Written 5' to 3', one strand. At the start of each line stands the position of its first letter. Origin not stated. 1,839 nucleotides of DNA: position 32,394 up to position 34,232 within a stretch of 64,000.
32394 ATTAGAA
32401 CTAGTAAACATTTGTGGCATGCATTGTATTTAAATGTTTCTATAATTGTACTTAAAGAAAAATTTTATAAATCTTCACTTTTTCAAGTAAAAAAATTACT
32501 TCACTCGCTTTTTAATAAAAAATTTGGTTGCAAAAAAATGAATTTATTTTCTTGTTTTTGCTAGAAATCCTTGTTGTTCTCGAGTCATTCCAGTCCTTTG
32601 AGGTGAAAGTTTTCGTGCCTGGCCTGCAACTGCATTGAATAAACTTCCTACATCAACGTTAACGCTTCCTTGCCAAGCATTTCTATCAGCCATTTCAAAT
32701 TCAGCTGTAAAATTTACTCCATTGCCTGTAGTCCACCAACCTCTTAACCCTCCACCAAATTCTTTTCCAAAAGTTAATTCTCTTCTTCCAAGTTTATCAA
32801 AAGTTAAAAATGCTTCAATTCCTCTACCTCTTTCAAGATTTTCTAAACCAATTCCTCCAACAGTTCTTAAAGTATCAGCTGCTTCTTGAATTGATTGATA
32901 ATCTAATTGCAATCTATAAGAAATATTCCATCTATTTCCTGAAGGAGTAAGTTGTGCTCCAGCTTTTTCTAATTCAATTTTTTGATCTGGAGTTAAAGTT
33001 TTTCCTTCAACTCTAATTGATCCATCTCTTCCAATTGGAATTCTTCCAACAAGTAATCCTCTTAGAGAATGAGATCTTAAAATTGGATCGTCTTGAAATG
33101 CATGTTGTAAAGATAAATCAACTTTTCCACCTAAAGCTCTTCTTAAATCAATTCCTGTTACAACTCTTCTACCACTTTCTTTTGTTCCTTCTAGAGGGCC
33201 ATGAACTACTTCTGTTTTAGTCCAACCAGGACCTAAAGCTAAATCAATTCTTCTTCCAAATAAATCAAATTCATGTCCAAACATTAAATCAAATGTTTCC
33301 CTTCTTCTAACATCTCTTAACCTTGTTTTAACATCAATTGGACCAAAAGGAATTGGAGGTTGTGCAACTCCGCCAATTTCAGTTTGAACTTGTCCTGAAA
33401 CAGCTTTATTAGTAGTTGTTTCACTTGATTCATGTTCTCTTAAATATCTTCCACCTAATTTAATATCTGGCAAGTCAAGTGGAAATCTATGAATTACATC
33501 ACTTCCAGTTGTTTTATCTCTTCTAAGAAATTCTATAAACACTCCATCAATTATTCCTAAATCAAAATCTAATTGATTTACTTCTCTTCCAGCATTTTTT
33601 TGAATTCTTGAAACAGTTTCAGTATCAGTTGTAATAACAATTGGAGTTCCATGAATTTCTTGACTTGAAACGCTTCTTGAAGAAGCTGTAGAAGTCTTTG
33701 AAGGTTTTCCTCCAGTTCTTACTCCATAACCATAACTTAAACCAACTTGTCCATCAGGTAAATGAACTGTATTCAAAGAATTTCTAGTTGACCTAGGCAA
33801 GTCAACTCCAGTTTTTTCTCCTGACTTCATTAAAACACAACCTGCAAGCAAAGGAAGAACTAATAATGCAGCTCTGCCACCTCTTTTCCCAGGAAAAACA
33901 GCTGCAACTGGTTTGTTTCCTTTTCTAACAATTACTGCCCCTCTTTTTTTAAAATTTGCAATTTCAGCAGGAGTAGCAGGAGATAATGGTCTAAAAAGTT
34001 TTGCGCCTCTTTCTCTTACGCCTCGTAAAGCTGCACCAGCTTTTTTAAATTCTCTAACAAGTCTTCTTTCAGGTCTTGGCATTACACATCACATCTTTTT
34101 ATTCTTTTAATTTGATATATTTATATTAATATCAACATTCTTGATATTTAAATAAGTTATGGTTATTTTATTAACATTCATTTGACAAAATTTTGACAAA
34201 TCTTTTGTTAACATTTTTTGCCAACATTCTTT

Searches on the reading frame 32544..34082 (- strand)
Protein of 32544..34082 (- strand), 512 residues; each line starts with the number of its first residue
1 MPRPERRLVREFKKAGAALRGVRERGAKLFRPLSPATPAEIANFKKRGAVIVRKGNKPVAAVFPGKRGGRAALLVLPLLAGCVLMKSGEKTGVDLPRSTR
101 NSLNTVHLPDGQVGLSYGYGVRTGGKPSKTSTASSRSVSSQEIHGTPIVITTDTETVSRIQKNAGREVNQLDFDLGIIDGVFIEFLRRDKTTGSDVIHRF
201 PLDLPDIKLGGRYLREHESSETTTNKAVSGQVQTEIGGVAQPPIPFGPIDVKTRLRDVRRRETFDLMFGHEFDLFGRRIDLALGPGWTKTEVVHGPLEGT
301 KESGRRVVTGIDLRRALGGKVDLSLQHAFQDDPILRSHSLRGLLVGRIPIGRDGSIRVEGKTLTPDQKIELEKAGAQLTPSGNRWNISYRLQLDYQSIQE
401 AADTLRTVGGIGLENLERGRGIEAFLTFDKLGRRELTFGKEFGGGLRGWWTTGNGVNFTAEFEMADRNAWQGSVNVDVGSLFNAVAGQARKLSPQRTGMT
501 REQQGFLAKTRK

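Call 6: search_protein_families(library=pfam, proteins=[window:32544-34082:-], max_evalue=1)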
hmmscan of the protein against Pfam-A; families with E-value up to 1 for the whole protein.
window:32544-34082:- (512 aa): 0 families

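Call 7: search_protein_families(library=ncbifam, proteins=[window:32544-34082:-], max_evalue=1)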
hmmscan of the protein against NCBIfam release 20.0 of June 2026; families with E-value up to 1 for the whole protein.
window:32544-34082:- (512 aa): 0 families

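Call 11: find_homologous_proteins(query=window:32544-34082:-, max_evalue=0.001)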
Query window:32544-34082:- (512 aa): 1 proteins with E <= 0.001 among 8000 candidates.
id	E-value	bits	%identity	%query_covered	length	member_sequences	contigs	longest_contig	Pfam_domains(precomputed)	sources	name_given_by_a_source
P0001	0.0e+0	1142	100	100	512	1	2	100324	-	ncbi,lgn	-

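Call 13: find_encoding_contigs(protein=P0001, flank=10000, max_places=6)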
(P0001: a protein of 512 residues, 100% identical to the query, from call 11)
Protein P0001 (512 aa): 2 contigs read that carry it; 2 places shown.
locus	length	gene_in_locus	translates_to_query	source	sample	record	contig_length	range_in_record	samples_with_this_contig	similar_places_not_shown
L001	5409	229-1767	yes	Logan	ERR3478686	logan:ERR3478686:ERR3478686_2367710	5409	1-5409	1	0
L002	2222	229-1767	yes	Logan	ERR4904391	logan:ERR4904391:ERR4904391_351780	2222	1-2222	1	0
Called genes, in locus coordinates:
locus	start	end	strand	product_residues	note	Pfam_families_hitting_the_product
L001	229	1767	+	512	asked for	-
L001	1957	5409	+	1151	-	?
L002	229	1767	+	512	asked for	-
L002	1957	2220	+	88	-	?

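Call 14: list_cluster_members(proteins=[P0001])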
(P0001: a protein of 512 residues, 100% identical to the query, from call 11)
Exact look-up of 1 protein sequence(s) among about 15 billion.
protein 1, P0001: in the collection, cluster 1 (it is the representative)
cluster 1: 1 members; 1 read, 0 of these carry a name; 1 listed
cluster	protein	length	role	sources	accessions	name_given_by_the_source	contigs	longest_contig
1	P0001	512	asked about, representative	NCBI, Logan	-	-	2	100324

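Call 18: search_protein_representatives(protein=window:32544-34082:-)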
Query: 512 residues. Proteins with E-value up to 0.001 (for the whole library): 2; up to 1e-10: 2; up to 1e-30: 1. The best 2 are listed.
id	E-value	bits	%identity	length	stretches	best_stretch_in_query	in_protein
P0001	0.0e+00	1142.3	100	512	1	1-512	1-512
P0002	3.2e-14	69.1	34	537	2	336-489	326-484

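Call 21: find_encoding_contigs(protein=P0002, flank=10000)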
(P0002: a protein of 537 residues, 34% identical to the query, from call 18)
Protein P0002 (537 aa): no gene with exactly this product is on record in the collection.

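Call 24: find_homologous_proteins(query=A1, max_evalue=0.01)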
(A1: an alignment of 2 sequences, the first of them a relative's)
Query A1 (2 sequences) (512 aa, profile of the alignment): 1 proteins with E <= 0.01 among 8000 candidates.
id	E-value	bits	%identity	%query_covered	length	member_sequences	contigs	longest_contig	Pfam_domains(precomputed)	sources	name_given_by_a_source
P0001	1.9e-269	913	100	100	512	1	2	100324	-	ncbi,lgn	-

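Call 25: find_related_loci(query=A1, collection=genome_contigs, flank=10000)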
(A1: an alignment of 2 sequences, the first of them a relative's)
Query A1 (512 aa) in genome_contigs; peptide patterns used: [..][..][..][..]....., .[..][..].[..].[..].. (x = any residue, [..] = any of these).
181 stretches matched a pattern, but none encodes a relative of the query by tblastn (E <= 1e-3).

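Call 26: find_related_loci(query=A1, collection=metagenome_contigs, flank=10000)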
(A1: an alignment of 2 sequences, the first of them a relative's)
Query A1 (512 aa) in metagenome_contigs; peptide patterns used: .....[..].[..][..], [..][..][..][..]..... (x = any residue, [..] = any of these).
294 stretches matched a pattern, but none encodes a relative of the query by tblastn (E <= 1e-3).

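Call 27: find_related_loci(query=A1, collection=viral_contigs, flank=10000)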
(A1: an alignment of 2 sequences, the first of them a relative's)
Query A1 (512 aa) in viral_contigs; peptide patterns used: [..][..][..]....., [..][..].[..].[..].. (x = any residue, [..] = any of these).
100 stretches matched a pattern, but none encodes a relative of the query by tblastn (E <= 1e-3).

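Call 29: search_solved_structures(query=A1, max_evalue=10)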
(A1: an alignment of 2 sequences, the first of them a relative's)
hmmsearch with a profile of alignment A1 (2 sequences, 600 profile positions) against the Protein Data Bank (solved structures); distinct sequences matched with E-value up to 10: 4.
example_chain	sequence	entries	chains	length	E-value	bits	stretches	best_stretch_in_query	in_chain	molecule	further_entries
6jqd_A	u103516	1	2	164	0.073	14.7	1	101-197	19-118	Carbonic anhydrase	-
6xu6_CQ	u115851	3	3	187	0.2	13.2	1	53-101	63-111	60S ribosomal protein L18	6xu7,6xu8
4v6w_CQ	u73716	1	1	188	0.2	13.2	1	53-101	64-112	60S ribosomal protein L18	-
3mbr_X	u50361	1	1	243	1.8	10.1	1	215-282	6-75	Glutamine cyclotransferase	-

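Call 30: search_protein_families(library=phrogs, proteins=[P0001, P0002], max_evalue=1)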
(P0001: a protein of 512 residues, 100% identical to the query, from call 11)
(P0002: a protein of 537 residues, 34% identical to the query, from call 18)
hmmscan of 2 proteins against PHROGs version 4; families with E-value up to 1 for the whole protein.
P0001 (512 aa): 0 families

P0002 (537 aa): 0 families

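Call 35: predict_structure(alignment_id=A1)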
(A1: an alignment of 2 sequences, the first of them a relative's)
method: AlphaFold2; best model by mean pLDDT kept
length: 512 residues; sequences in the alignment: 2
mean_pLDDT: 35.8   pTM: 0.28
mean pLDDT of the five models: 35.8, 32.6, 32.3, 31.6, 30.7
residues with pLDDT >= 90: 0; 70-90: 31; 50-70: 94; < 50: 387
segments of 3 or more residues with pLDDT < 50: 1-35, 66-70, 79-149, 169-330, 397-399, 401-424, 430-512
pLDDT, mean of each block of 10 residues (from residue 1): 32 25 25 45 60 52 54 51 25 22 24 22 23 22 37 57 61 34 33 31 24 21 22 22 21 20 19 21 22 22 23 27 35 57 57 63 77 78 74 51 41 28 49 45 27 25 24 22 22 24 27 29
secondary structure, 60 per line:
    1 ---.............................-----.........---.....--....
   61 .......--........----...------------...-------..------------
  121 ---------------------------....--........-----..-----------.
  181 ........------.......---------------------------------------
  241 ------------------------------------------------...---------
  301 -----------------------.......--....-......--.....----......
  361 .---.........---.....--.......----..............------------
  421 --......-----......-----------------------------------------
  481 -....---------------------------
elements in order: H4-29 E30-32 H38-46 E50-54 E57-67 E70-77 E82-84 E148-151 H154-161 E180-188 E195-201 H324-330 H333-336 H338-343 E346-350 E355-361 H365-373 E377-381 E384-390 H395-408 E423-428 E434-439 H482-485

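Call 36: find_homologous_proteins(query=P0002, max_evalue=0.01)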
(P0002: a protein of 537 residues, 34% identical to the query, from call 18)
Query P0002 (537 aa): 1 proteins with E <= 0.01 among 8000 candidates.
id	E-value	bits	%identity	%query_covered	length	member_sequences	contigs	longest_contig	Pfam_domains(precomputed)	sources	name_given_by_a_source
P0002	0.0e+0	1180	100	100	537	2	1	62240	-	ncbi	-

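Call 37: list_cluster_members(proteins=[P0002])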
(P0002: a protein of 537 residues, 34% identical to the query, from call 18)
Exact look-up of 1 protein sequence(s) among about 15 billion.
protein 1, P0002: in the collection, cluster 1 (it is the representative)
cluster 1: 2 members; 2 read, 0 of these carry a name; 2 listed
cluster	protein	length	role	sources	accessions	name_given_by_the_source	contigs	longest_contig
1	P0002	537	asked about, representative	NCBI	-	-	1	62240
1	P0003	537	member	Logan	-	-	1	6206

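Call 38: find_encoding_contigs(protein=P0003, flank=10000)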
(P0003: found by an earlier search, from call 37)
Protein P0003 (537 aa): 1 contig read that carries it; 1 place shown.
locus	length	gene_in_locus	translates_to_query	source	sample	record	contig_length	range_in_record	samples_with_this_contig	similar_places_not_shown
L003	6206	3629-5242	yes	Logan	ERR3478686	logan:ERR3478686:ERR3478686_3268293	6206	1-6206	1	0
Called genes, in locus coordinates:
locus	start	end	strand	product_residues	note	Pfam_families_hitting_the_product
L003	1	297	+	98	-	?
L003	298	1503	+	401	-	PF00926:DHBP_synthase, PF00925:GTP_cyclohydro2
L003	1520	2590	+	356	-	PF00383:dCMP_cyt_deam_1, PF14437:MafB19-deam, PF01872:RibD_C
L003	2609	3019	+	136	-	PF28505:DUF1699_N, PF25787:HTH_SB (weak)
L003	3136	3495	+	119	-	-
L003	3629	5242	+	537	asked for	-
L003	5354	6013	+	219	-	-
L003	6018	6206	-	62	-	?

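Call 58: search_protein_families(library=pfam, proteins=[P0002, window:32544-33836:-], max_evalue=10)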
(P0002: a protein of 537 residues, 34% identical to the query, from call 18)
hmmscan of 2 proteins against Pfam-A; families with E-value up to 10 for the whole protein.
P0002 (537 aa): 0 families

window:32544-33836:- (430 aa): 0 families

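Call 64: search_dna_similar(query=P0001, collection=phages, mode=protein, max_evalue=0.01)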
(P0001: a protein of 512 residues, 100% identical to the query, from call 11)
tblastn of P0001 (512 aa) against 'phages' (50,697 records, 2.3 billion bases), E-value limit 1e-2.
No match.

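Call 65: search_dna_similar(query=P0001, collection=plasmids, mode=protein, max_evalue=0.01)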
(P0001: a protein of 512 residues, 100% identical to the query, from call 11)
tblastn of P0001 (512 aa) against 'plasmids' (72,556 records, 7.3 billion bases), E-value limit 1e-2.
No match.

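Call 79: search_protein_families(library=padloc, proteins=[P0001, P0002], max_evalue=0.1)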
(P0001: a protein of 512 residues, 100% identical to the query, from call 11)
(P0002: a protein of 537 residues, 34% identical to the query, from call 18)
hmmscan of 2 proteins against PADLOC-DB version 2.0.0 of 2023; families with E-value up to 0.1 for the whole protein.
P0001 (512 aa): 0 families

P0002 (537 aa): 0 families

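Call 84: search_protein_families(library=pfam, proteins=[L003:10-297:+, L003:298-1503:+, L003:1520-2590:+, L003:2609-3019:+, L003:3136-3495:+, L003:5345-6013:+], max_evalue=0.01)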
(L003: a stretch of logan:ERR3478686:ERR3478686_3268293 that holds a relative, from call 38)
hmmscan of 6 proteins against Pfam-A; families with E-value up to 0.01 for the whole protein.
L003:10-297:+ (95 aa): 1 family
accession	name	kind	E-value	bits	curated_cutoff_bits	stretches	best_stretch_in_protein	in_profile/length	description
PF01042.26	Ribonuc_L-PSP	-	2.1e-25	89.5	27.3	1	3-91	32-121/121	Endoribonuclease L-PSP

L003:298-1503:+ (401 aa): 2 families
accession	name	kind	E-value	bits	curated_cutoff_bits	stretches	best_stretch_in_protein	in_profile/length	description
PF00926.24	DHBP_synthase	-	4.3e-79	264.9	26.4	1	9-200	1-191/191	3,4-dihydroxy-2-butanone 4-phosphate synthase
PF00925.25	GTP_cyclohydro2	-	3.3e-69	232.1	23.3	1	210-373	2-163/165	GTP cyclohydrolase II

L003:1520-2590:+ (356 aa): 5 families
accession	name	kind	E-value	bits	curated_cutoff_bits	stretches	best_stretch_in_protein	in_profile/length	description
PF01872.23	RibD_C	-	6.5e-58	196.2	24.1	1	144-350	1-196/197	RibD C-terminal domain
PF00383.29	dCMP_cyt_deam_1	-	2.2e-20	72.9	25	1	3-97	6-101/102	Cytidine and deoxycytidylate deaminase zinc-binding region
PF14437.12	MafB19-deam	-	1e-11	45.4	27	1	3-137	5-139/142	MafB19-like deaminase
PF18785.7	Inv-AAD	-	0.00018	21.8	26.5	1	62-124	52-118/129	Invertebrate-AID/APOBEC-deaminase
PF07991.19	KARI_N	-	0.0056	16.7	20.6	0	225-331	19-137/165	Acetohydroxy acid isomeroreductase, NADPH-binding domain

L003:2609-3019:+ (136 aa): 2 families
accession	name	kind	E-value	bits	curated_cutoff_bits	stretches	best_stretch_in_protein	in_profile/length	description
PF08004.16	DUF1699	-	1.4e-06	28.4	33.4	1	14-120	15-127/130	Protein of unknown function (DUF1699)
PF25787.1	HTH_SB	-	3.5e-06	27.1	43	1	76-119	3-44/53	Sleeping Beauty transposase HTH domain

L003:3136-3495:+ (119 aa): 0 families

L003:5345-6013:+ (222 aa): 0 families
